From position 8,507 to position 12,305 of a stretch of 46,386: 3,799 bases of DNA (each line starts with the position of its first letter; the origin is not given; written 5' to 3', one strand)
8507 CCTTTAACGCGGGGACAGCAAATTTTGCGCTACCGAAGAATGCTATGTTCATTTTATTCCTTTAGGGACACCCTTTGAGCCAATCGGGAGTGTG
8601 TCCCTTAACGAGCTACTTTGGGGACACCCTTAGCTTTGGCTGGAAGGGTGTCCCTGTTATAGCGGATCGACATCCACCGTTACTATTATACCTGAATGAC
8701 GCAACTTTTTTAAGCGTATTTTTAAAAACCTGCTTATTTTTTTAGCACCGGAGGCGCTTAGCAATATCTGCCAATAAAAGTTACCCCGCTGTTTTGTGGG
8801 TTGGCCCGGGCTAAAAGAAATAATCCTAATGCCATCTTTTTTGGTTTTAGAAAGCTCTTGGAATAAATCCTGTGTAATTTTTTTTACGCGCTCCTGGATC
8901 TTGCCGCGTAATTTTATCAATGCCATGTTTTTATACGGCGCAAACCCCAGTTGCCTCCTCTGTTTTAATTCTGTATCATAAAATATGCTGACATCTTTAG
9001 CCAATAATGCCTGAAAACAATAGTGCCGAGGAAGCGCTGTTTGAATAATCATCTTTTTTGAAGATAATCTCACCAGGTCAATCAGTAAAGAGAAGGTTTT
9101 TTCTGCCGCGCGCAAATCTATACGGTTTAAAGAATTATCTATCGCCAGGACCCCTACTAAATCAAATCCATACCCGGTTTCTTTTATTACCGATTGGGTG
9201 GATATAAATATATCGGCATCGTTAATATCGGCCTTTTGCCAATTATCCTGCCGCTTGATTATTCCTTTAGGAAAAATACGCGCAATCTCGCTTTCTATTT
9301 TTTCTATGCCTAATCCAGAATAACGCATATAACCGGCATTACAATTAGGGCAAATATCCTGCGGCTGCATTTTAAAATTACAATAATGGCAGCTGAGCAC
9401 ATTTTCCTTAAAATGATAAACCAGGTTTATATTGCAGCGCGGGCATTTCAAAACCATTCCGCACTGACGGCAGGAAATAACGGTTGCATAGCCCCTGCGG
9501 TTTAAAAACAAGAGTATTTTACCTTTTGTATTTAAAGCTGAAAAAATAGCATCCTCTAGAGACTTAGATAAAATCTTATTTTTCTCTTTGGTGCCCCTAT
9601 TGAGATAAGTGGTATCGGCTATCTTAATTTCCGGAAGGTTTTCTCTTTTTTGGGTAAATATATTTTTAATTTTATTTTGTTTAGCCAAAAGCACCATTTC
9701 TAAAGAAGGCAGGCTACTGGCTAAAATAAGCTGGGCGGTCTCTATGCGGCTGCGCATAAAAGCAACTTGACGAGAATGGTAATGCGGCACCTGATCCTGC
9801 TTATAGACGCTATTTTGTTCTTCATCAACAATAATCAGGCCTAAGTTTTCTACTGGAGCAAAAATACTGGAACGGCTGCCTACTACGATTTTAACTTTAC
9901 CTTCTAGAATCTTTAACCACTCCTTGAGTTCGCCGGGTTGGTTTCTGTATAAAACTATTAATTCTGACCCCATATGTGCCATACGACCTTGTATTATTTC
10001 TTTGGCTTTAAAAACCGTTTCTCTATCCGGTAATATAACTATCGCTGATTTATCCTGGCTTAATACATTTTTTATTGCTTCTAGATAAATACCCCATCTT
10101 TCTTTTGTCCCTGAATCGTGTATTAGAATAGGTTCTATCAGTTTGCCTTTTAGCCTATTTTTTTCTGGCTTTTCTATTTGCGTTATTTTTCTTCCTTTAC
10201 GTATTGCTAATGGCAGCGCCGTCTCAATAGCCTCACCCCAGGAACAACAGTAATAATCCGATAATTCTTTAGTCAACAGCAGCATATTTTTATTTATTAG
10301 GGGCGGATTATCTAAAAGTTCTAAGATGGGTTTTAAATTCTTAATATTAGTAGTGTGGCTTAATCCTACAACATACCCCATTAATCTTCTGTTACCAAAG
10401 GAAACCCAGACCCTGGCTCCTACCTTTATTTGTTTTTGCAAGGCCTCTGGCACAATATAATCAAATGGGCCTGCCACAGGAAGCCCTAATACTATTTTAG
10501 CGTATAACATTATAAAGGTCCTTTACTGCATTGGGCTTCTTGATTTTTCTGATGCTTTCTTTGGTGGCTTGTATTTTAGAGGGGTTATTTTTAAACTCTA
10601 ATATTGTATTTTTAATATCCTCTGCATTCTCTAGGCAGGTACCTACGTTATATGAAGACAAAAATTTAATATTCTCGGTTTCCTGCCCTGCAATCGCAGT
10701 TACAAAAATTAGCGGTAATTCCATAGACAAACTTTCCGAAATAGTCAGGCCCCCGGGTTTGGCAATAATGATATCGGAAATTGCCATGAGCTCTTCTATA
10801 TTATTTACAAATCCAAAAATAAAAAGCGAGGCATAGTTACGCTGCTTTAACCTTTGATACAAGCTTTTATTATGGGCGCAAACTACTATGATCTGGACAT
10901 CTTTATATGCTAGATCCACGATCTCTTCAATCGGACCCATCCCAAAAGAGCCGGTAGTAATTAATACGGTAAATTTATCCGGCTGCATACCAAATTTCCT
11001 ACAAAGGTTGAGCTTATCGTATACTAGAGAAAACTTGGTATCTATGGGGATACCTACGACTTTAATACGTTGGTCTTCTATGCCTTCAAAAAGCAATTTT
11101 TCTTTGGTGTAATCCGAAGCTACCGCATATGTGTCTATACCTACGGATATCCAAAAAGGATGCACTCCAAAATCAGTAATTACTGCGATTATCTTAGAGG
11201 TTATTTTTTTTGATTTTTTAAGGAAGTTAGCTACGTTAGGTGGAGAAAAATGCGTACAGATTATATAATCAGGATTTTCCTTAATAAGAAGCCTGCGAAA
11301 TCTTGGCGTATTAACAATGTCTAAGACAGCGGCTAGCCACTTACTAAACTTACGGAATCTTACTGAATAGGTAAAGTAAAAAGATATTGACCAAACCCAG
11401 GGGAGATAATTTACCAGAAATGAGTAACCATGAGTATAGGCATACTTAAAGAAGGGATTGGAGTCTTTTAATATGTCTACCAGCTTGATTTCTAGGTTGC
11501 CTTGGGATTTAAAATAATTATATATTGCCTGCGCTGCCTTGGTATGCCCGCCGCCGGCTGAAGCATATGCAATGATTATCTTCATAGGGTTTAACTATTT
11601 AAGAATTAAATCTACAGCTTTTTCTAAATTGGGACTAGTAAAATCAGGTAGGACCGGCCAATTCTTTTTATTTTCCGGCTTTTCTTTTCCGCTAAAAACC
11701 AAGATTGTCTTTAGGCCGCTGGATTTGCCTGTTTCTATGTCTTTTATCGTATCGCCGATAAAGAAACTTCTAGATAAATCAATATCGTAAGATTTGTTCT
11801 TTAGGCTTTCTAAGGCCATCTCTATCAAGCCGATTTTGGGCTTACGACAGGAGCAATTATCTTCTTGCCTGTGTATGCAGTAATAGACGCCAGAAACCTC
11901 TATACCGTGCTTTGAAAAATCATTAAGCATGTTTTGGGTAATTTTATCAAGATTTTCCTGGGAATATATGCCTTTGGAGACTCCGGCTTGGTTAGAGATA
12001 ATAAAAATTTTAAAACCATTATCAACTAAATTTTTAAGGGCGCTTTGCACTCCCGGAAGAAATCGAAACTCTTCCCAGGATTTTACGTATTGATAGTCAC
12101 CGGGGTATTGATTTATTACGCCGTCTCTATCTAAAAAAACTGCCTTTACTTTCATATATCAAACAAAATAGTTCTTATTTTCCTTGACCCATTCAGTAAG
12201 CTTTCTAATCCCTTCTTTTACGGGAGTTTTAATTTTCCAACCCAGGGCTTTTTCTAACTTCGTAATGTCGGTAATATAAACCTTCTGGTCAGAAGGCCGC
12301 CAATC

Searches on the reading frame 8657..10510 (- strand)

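Call 44: search_protein_families(library=pfam, proteins=[window:8657-10510:-], max_evalue=0.00001)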
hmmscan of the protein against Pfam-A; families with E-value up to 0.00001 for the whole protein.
window:8657-10510:- (617 aa): 4 families
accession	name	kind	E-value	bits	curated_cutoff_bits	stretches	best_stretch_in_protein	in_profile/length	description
PF17764.6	PriA_3primeBD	-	1.6e-27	95.7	22.7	1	5-100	1-96/96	3'DNA-binding domain (3'BD)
PF18074.6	PriA_C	-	9.5e-13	49.2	26.9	1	525-616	1-95/95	Primosomal protein N C-terminal domain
PF18319.7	Zn_ribbon_PriA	-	2.1e-09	37.6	26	1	356-380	1-25/27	PriA DNA helicase Cys-rich region (CRR) domain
PF00270.35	DEAD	-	7.4e-06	26.2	26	0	144-250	37-146/167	DEAD/DEAH box helicase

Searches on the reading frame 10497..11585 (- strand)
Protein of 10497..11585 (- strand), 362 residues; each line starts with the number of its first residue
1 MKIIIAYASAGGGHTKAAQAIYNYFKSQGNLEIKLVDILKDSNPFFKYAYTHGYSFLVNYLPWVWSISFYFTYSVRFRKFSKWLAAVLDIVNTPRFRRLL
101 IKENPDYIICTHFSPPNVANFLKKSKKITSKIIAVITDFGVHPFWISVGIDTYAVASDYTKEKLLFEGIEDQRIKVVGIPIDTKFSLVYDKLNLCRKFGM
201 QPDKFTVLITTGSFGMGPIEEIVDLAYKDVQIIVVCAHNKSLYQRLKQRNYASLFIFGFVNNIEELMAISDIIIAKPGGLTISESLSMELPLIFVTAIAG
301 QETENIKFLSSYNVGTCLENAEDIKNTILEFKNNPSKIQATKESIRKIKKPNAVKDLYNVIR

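Call 44: search_protein_families(library=pfam, proteins=[window:10497-11585:-], max_evalue=0.00001)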
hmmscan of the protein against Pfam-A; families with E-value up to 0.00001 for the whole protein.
window:10497-11585:- (362 aa): 2 families
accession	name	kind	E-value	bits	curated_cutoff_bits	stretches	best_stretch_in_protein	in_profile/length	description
PF06925.17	MGDG_synth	-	4.3e-30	105.5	25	1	14-181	1-169/169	Monogalactosyldiacylglycerol (MGDG) synthase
PF04101.22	Glyco_tran_28_C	-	1.3e-10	42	22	1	206-353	1-162/166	Glycosyltransferase family 28 C-terminal domain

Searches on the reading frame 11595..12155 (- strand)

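Call 44: search_protein_families(library=pfam, proteins=[window:11595-12155:-], max_evalue=0.00001)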
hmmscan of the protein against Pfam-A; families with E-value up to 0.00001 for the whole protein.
window:11595-12155:- (186 aa): 4 families
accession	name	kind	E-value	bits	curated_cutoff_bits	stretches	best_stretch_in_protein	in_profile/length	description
PF08645.17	PNK3P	-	2e-14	54.1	22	1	14-137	11-127/161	Polynucleotide kinase 3 phosphatase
PF13242.12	Hydrolase_like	-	6.7e-14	52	22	1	103-179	2-74/75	HAD-hyrolase-like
PF13419.12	HAD_2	-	2.3e-10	41.3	23.8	1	13-153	61-178/178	Haloacid dehalogenase-like hydrolase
PF00702.32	Hydrolase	-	3.8e-07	31.1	26.4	1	21-147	88-191/191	haloacid dehalogenase-like hydrolase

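Call 57: search_protein_families(library=ncbifam, proteins=[window:11595-12155:-], max_evalue=1e-10)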
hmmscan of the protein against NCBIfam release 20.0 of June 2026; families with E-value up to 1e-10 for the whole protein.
window:11595-12155:- (186 aa): 9 families
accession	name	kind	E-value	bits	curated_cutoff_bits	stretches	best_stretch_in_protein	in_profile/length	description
NF006506.0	PRK08942.1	equivalog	1.5e-47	161.5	178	1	2-165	2-159/182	D-glycero-beta-D-manno-heptose 1,7-bisphosphate 7-phosphatase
TIGR01656.1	Histidinol-ppas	subfamily_domain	8.7e-41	139.3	84.15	1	4-151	1-143/149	histidinol-phosphate phosphatase domain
NF050049.1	HBPPhtaseGmhB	domain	1.2e-37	129.4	250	1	1-161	1-151/171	D-glycero-alpha-D-manno-heptose-1,7-bisphosphate 7-phosphatase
TIGR00213.1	GmhB_yaeD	subfamily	2.5e-35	121.7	149.6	1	3-159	1-156/176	D-glycero-beta-D-manno-heptose 1,7-bisphosphate 7-phosphatase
TIGR01662.1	HAD-SF-IIIA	subfamily_domain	3e-31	108.4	44.6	1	4-155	1-140/141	HAD-IIIA family hydrolase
NF003937.0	PRK05446.1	equivalog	2.3e-30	105.8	443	1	1-166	1-155/355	bifunctional histidinol-phosphatase/imidazoleglycerol-phosphate dehydratase HisB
TIGR01261.1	hisB_Nterm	equivalog_domain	1.2e-29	102.8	140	1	4-151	2-144/161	histidinol-phosphatase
NF005264.0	PRK06769.1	equivalog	4.1e-26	91.9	217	1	2-186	3-173/175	HAD-IIIA family hydrolase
TIGR01664.1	DNA-3'-Pase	equivalog_domain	5.7e-11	42.6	107.65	1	9-139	19-139/167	DNA 3'-phosphatase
